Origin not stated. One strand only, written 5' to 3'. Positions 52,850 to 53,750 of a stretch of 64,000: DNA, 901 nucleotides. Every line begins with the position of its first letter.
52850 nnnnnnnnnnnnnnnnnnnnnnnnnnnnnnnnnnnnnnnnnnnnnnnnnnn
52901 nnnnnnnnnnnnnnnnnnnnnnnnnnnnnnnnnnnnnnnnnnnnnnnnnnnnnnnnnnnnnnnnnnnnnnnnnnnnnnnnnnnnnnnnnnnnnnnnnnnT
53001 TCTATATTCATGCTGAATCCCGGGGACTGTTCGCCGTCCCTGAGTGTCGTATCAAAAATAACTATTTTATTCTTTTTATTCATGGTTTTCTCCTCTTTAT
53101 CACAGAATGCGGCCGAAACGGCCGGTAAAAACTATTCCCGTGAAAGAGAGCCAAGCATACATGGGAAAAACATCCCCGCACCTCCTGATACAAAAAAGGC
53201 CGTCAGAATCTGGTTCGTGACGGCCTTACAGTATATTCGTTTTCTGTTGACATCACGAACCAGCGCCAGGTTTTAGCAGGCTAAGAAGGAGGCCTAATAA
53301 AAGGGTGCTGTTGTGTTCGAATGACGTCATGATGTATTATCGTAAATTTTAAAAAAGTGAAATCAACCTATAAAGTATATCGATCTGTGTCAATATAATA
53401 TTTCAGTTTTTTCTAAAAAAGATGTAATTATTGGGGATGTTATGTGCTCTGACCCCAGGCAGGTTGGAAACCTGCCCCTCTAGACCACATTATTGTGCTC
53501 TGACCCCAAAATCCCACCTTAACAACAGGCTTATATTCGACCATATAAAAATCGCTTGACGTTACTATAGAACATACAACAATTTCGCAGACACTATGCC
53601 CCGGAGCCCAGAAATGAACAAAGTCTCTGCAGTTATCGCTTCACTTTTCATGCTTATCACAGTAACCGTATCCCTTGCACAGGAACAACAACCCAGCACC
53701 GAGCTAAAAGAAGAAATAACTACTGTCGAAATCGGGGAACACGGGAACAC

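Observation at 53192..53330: Leucine-rich leader peptide plus terminator/anti-terminator upstream of leuA (ribosome-mediated attenuation)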

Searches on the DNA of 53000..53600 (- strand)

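Call 13: search_rna_families(source=window, start=53000, end=53600, threshold=evalue, max_evalue=10, show_alignments=2)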
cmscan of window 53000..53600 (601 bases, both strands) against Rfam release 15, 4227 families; matches with E-value up to 10: 6.
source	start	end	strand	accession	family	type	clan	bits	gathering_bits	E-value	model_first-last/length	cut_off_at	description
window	53326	53412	+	RF02776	SodC_thermometer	Cis-reg; thermoregulator;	-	21.9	125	1.1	1-93/93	no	SodC 5' UTR thermometer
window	53395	53443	+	RF01666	rox2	Cis-reg;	-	16.1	55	9.8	12-60/71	no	Drosophila rox2 ncRNA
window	53373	53507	+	RF02110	DLEU2_6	Gene; lncRNA;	-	14.5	60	4.5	1-135/135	no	Deleted in lymphocytic leukemia 2 conserved region 6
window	53192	53235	-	RF01388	isrD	Gene; sRNA;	-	14.2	37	5.2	1-51/51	no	isrD Hfq binding RNA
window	53008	53071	+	RF02493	Gl_U4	Gene; snRNA; splicing;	-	13.3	100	9.7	1-95/95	no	Giardia U4 spliceosomal RNA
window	53341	53503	+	RF01295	SCARNA7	Gene; snRNA; snoRNA; scaRNA;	-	8.3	65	8.4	1-330/330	no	Small Cajal body-specific RNA 7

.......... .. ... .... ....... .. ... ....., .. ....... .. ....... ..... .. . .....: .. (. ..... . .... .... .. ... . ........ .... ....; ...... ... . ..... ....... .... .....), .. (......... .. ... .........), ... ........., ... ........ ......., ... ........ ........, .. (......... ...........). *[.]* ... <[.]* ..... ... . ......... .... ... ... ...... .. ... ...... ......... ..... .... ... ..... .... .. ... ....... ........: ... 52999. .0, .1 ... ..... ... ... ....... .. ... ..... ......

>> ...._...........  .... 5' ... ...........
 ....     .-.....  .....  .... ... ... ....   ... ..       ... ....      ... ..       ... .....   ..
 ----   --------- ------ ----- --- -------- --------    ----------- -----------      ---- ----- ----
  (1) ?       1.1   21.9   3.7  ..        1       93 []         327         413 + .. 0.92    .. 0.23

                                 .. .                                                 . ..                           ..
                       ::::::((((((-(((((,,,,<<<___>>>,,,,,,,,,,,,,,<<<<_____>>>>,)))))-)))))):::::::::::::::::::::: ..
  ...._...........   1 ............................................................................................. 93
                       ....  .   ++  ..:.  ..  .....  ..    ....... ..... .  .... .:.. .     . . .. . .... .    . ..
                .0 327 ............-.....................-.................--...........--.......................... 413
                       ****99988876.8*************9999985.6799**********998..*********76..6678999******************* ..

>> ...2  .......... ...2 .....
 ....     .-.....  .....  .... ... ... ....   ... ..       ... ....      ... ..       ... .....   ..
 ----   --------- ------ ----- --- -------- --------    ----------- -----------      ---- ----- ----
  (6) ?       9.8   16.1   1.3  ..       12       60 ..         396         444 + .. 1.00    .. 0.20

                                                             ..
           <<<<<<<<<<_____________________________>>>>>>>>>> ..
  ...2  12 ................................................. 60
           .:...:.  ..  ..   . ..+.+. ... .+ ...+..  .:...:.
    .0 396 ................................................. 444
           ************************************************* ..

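Call 56: build_rna_model(alignment_id=A1, structure=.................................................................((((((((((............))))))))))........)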
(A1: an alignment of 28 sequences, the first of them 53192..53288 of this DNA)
Model R1 built from alignment A1 (28 sequences, 105 columns); structure: as given.
model positions 93; base pairs 10; branch points 0; effective number of sequences 5.03; information 0.614 bits per position. Calibrated on 0.2 Mb of random sequence (short: E-values are rough).
structure used (alignment columns):
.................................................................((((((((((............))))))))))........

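Call 57: search_with_rna_model(model_id=R1, sources=[window, L001, L002, L003, L004, L005, L006, L007, L008, L009, L010, L011, L012, L013, L014, L015, L016, L017, L018, L019, L020, L021, L022, L023, L024, L025, L026, L027, L028, L029, L030, L031, L032, L033, L034, L035, L036, L037, L038, L039, L040, L041, L042, L043, L044, L045, L046, L047, L048, L049, L050, L051, L052, L053, L054, L055, L056, L057, L058, L059, L060, L061, L062, L063, L064, L065, L066, L067, L068, L069, L070, L071, L072, L073, L074, L075, L076, L077, L078, L079, L080, L081, L082, L083, L084, L085, L086, L087, L088, L089, L090, L091, L092, L093, L094, L095, L096, L097, L098, L099], max_evalue=1, make_alignment=true)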
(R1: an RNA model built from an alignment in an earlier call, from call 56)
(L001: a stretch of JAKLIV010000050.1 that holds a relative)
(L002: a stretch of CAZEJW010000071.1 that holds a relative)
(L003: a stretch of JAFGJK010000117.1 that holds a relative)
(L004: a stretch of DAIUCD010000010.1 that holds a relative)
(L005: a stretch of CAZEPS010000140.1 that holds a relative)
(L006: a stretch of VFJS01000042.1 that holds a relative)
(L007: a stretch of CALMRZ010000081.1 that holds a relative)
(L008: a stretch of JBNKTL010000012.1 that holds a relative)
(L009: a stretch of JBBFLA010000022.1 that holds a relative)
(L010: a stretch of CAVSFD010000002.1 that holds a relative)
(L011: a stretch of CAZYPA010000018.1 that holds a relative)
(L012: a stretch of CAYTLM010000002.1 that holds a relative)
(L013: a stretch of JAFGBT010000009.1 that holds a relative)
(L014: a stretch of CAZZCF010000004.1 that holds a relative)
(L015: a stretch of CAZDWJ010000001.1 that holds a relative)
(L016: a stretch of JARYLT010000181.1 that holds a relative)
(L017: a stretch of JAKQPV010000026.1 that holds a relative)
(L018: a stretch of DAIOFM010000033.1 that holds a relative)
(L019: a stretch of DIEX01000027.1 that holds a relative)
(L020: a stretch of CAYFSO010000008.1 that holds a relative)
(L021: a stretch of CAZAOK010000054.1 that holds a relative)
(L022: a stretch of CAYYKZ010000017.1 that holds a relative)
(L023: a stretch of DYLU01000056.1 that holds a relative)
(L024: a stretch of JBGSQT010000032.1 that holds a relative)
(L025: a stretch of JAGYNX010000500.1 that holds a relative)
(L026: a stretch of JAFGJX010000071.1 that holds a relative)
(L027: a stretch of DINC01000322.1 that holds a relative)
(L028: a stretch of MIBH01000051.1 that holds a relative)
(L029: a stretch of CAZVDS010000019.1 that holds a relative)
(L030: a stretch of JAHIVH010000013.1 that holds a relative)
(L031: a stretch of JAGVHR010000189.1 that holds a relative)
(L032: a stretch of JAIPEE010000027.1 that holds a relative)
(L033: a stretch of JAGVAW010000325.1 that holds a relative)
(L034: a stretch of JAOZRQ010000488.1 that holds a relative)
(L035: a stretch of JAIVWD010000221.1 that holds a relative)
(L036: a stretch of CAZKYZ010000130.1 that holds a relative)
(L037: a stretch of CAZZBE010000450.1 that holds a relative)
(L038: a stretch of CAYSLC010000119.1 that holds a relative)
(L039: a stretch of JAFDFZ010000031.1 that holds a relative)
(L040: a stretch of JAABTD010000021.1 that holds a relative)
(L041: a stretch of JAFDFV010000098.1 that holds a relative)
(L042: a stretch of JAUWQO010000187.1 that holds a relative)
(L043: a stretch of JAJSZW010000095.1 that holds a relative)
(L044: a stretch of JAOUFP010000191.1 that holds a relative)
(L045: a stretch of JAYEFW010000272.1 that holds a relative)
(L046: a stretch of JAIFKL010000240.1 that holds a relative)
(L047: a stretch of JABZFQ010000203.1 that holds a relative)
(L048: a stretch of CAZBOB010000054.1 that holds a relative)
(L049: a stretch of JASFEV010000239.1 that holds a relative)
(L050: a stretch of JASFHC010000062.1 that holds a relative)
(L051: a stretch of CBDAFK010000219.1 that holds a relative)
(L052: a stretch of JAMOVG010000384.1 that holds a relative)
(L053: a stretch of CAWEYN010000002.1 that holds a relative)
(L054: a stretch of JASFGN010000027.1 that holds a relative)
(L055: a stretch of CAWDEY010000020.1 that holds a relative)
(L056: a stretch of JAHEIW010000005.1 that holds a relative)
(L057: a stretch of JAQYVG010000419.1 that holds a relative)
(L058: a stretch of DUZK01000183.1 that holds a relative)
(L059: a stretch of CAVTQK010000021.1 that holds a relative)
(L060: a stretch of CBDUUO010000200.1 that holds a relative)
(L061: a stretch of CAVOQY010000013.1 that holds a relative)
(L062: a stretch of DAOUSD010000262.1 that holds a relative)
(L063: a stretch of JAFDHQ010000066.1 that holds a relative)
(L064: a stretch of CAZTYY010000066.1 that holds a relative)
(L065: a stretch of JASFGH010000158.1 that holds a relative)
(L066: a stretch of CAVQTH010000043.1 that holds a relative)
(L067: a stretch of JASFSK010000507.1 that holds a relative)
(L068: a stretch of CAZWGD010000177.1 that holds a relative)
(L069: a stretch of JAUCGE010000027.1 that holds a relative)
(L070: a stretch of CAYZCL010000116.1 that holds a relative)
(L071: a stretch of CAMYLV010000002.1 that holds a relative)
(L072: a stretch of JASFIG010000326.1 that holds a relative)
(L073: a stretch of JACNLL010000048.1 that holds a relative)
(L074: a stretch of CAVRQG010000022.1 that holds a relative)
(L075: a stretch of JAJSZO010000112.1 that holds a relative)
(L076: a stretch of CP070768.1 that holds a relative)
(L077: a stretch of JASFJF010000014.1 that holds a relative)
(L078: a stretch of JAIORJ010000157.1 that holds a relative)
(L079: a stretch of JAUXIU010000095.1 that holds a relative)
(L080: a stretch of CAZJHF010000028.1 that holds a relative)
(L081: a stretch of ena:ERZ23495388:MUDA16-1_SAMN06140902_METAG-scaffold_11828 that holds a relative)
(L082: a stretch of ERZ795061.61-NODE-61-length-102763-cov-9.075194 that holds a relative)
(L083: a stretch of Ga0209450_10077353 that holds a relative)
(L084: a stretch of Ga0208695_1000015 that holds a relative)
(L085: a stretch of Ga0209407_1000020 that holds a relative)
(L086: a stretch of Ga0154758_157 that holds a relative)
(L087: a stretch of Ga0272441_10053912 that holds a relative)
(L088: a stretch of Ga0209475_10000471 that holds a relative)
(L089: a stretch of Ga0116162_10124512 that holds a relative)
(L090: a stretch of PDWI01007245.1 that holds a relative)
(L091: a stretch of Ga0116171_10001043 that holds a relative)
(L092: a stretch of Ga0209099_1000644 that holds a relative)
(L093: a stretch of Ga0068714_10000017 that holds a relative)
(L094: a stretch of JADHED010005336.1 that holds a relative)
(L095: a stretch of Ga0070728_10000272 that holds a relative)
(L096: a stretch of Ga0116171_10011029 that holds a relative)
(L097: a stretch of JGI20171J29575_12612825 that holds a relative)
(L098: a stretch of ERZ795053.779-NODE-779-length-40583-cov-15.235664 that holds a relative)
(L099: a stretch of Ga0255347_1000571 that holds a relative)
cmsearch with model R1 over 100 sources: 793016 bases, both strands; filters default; matches with E-value up to 1: 82.
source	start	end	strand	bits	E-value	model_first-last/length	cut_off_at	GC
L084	4210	4301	-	87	1.5e-13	1-93/93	no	0.42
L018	3654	3749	+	84.1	5.5e-13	1-93/93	no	0.47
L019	3710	3805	+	84.1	5.5e-13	1-93/93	no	0.45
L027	3562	3657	+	84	5.7e-13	1-93/93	no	0.45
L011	2048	2143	+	82.5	1.1e-12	1-93/93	no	0.39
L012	2038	2133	+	82.5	1.1e-12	1-93/93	no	0.39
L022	3748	3843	+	82.1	1.3e-12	1-93/93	no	0.41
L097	357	451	-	78.4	6.4e-12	1-93/93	no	0.39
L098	2610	2704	-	77.9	8e-12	1-93/93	no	0.46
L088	6561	6654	-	76.8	1.3e-11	1-93/93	no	0.44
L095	6830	6923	+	76.8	1.3e-11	1-93/93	no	0.44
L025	253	347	+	76.2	1.7e-11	1-93/93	no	0.48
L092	2778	2875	+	75.1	2.7e-11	1-93/93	no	0.44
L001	3762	3858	+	74.9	2.9e-11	1-93/93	no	0.45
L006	3796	3893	+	74.7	3.2e-11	1-93/93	no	0.39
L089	437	533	+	74.5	3.5e-11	1-93/93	no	0.46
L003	3865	3958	+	74.3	3.8e-11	1-93/93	no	0.49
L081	358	454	+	74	4.2e-11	1-93/93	no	0.46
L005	229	322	+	73.2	6.2e-11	1-93/93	no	0.51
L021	209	302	+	72.9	6.8e-11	1-93/93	no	0.48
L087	3295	3387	+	72.9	7e-11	1-93/93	no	0.47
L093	9240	9334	-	72.7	7.4e-11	1-93/93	no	0.45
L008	3831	3926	+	72.5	8.3e-11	1-93/93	no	0.45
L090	7745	7838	+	72.4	8.5e-11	1-93/93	no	0.4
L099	1563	1658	-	72.2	9.2e-11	1-93/93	no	0.49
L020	3773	3867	+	71.8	1.1e-10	1-93/93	no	0.48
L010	3734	3825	+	71.2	1.5e-10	1-93/93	no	0.5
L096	5661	5759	-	70.9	1.6e-10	1-93/93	no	0.43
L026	243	335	+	68.8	4.1e-10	1-93/93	no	0.48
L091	4538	4634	+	68.3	5e-10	1-93/93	no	0.46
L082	7126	7218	-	67.9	6e-10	1-93/93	no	0.46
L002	3726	3817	+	67.7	6.4e-10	1-93/93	no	0.49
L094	3913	4004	-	66.1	1.3e-09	1-93/93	no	0.43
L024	3851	3941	+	64.2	3e-09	1-93/93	no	0.51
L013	3735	3825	+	62.7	5.9e-09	1-93/93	no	0.54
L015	3779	3873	+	62.5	6.3e-09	1-93/93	no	0.46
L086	4423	4514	+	62.2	7e-09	1-93/93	no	0.42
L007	3733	3825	+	62.1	7.5e-09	1-93/93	no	0.48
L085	583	675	+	62.1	7.5e-09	1-93/93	no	0.48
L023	3779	3872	+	60.6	1.4e-08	1-93/93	no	0.47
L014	3786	3882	+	60.5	1.5e-08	1-93/93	no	0.44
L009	3780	3873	+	60.5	1.5e-08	1-93/93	no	0.47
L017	3724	3815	+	60.2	1.7e-08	1-93/93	no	0.48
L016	389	482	+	58.6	3.5e-08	1-93/93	no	0.47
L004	3762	3863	+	57.7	5e-08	1-93/93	no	0.48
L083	1886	1977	-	55.2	1.5e-07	1-93/93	no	0.55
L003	3923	4010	-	39.2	0.00015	1-93/93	no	0.39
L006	3856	3941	-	37.2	0.00036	1-93/93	no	0.41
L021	266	362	-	29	0.013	1-93/93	no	0.46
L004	3822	3910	-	27.5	0.024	1-93/93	no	0.47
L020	3834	3924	-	27.4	0.026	1-93/93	no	0.49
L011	2106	2197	-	25.8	0.052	1-93/93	no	0.39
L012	2096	2187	-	25.8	0.052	1-93/93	no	0.39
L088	6555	6595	+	25.5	0.059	52-93/93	no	0.39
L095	6889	6929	-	25.5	0.059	52-93/93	no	0.39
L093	9234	9277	+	25.3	0.064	52-93/93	no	0.39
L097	358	391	+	24.6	0.085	60-93/93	no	0.44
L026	304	330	-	24.4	0.095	63-91/93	no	0.44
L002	3780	3832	-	24.2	0.1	43-93/93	no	0.45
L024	3906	4003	-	23.8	0.12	1-93/93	no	0.41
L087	3353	3390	-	23.8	0.12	55-93/93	no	0.47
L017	3785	3811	-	22.9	0.18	63-90/93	no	0.48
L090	7803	7848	-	22.8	0.19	48-93/93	no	0.35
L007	3791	3832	-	22.7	0.19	51-93/93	no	0.36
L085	641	682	-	22.7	0.19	51-93/93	no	0.36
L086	4483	4569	-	22.7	0.2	1-93/93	no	0.33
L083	1829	1917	+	22.3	0.23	1-93/93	no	0.45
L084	4202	4241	+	22.2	0.24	50-93/93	no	0.38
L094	3856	3947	+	22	0.27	1-93/93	no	0.37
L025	310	397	-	21.2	0.38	1-93/93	no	0.47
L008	3892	3984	-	21.1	0.4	1-93/93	no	0.39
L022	3809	3838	-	21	0.42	63-90/93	no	0.43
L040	5502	5595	+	20.6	0.49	1-93/93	no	0.6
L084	1510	1563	-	20.3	0.55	38-93/93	no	0.35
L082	7116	7160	+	19.9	0.66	48-93/93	no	0.4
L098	2594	2647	+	19.7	0.73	42-93/93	no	0.35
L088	10230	10281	+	19.6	0.74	42-93/93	no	0.31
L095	3203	3254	-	19.6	0.74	42-93/93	no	0.31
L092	2841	2894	-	19.4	0.81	39-93/93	no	0.41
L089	498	528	-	19.3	0.84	63-90/93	no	0.55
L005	287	333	-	19.2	0.9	47-93/93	no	0.4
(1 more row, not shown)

Alignment A4: 82 matches aligned to the model, 115 columns, each read 5' to 3' on its own strand. Consensus structure (alignment columns), stored with it:
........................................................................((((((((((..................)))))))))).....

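Call 65: search_with_rna_model(model_id=R1, sources=[window, L001, L002, L003, L004, L005, L006, L007, L008, L009, L010, L011, L012, L013, L014, L015, L016, L017, L018, L019, L020, L021, L022, L023, L024, L025, L026, L027, L081, L082, L083, L084, L085, L086, L087, L088, L089, L090, L091, L092, L093, L094, L095, L096, L097, L098, L099, L100, L101, L102, L103, L104, L105, L106, L107], max_evalue=0.000001, make_alignment=true)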
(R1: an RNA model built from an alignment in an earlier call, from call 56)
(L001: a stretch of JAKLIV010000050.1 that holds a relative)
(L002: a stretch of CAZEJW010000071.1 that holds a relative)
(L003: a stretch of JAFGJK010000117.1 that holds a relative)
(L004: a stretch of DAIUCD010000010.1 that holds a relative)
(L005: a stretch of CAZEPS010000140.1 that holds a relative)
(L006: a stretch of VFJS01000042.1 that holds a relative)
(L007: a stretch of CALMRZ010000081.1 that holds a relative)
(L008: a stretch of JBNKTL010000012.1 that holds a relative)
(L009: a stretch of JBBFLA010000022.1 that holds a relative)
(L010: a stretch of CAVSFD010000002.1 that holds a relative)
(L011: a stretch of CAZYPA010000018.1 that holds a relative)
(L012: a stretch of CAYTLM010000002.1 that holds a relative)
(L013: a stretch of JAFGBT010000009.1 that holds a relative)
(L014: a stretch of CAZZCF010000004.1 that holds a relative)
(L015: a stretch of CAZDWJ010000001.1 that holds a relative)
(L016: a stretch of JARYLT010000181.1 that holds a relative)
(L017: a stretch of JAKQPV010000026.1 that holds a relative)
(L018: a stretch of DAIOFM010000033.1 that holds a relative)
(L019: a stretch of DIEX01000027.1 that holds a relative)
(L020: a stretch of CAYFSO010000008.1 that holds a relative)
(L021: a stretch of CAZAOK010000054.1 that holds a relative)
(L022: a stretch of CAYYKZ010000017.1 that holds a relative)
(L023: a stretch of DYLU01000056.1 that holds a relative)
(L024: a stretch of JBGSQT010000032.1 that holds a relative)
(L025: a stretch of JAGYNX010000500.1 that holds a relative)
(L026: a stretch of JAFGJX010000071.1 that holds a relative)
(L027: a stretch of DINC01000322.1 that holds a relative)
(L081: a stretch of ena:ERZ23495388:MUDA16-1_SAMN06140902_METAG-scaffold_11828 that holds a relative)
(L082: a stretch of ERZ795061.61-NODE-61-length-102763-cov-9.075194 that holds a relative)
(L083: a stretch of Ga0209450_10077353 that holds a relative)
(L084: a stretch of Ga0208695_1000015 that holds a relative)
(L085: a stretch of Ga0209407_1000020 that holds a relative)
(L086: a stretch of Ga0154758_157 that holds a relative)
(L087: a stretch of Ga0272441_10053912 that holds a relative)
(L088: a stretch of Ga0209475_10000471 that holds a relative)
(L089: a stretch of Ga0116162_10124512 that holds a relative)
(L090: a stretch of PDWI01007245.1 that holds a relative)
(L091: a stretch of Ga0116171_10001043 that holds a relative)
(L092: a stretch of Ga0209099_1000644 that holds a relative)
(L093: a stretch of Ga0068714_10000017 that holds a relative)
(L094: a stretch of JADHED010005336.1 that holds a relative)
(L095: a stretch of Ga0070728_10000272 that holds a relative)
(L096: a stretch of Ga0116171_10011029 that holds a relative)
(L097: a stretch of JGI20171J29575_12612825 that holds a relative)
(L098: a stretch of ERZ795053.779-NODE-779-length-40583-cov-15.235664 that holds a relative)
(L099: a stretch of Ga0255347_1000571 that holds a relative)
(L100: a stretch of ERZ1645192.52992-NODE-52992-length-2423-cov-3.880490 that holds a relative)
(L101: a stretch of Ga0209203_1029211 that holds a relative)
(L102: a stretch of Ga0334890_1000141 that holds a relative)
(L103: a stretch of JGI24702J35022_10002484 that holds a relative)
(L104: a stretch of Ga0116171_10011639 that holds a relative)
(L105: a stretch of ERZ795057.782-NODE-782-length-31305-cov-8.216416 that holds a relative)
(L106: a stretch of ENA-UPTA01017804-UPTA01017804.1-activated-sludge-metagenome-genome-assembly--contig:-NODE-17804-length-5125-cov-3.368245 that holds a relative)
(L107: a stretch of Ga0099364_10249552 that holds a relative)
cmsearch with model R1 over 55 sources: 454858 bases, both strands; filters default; matches with E-value up to 0.000001: 55.
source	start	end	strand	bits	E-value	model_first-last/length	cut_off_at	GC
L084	4210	4301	-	87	8.7e-14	1-93/93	no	0.42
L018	3654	3749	+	84.1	3.1e-13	1-93/93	no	0.47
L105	2665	2760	+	84.1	3.1e-13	1-93/93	no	0.47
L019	3710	3805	+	84.1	3.1e-13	1-93/93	no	0.45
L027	3562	3657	+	84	3.3e-13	1-93/93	no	0.45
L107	1114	1209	-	83.3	4.3e-13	1-93/93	no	0.38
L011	2048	2143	+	82.5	6.1e-13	1-93/93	no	0.39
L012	2038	2133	+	82.5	6.1e-13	1-93/93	no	0.39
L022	3748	3843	+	82.1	7.3e-13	1-93/93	no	0.41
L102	1071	1167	-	79.5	2.3e-12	1-93/93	no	0.43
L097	357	451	-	78.4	3.7e-12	1-93/93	no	0.39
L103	5667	5765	+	78.3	3.8e-12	1-93/93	no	0.36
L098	2610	2704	-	77.9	4.6e-12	1-93/93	no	0.46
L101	678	776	-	77.3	5.9e-12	1-93/93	no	0.43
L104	3931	4027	-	76.9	7.1e-12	1-93/93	no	0.45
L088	6561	6654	-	76.8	7.4e-12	1-93/93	no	0.44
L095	6830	6923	+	76.8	7.4e-12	1-93/93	no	0.44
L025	253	347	+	76.2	9.5e-12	1-93/93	no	0.48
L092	2778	2875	+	75.1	1.5e-11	1-93/93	no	0.44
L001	3762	3858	+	74.9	1.7e-11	1-93/93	no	0.45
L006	3796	3893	+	74.7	1.8e-11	1-93/93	no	0.39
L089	437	533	+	74.5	2e-11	1-93/93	no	0.46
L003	3865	3958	+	74.3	2.2e-11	1-93/93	no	0.49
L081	358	454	+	74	2.4e-11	1-93/93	no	0.46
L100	1639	1734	+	73.4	3.2e-11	1-93/93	no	0.46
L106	1208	1303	+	73.4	3.2e-11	1-93/93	no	0.46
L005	229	322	+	73.2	3.5e-11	1-93/93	no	0.51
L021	209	302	+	72.9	3.9e-11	1-93/93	no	0.48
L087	3295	3387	+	72.9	4e-11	1-93/93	no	0.47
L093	9240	9334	-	72.7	4.2e-11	1-93/93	no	0.45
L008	3831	3926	+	72.5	4.8e-11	1-93/93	no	0.45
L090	7745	7838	+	72.4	4.9e-11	1-93/93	no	0.4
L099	1563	1658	-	72.2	5.3e-11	1-93/93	no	0.49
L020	3773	3867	+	71.8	6.3e-11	1-93/93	no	0.48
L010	3734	3825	+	71.2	8.4e-11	1-93/93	no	0.5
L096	5661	5759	-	70.9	9.4e-11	1-93/93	no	0.43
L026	243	335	+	68.8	2.4e-10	1-93/93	no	0.48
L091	4538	4634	+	68.3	2.8e-10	1-93/93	no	0.46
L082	7126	7218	-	67.9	3.4e-10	1-93/93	no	0.46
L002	3726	3817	+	67.7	3.7e-10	1-93/93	no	0.49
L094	3913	4004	-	66.1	7.5e-10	1-93/93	no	0.43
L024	3851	3941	+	64.2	1.7e-09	1-93/93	no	0.51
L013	3735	3825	+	62.7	3.4e-09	1-93/93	no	0.54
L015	3779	3873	+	62.5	3.6e-09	1-93/93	no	0.46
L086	4423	4514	+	62.2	4e-09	1-93/93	no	0.42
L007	3733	3825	+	62.1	4.3e-09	1-93/93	no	0.48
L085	583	675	+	62.1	4.3e-09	1-93/93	no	0.48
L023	3779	3872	+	60.6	8.3e-09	1-93/93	no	0.47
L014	3786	3882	+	60.5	8.5e-09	1-93/93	no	0.44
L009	3780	3873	+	60.5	8.7e-09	1-93/93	no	0.47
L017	3724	3815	+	60.2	9.7e-09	1-93/93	no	0.48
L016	389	482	+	58.6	2e-08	1-93/93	no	0.47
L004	3762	3863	+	57.7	2.9e-08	1-93/93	no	0.48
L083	1886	1977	-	55.2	8.5e-08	1-93/93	no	0.55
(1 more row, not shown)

Alignment A5: 55 matches aligned to the model, 105 columns, each read 5' to 3' on its own strand. Consensus structure (alignment columns), stored with it:
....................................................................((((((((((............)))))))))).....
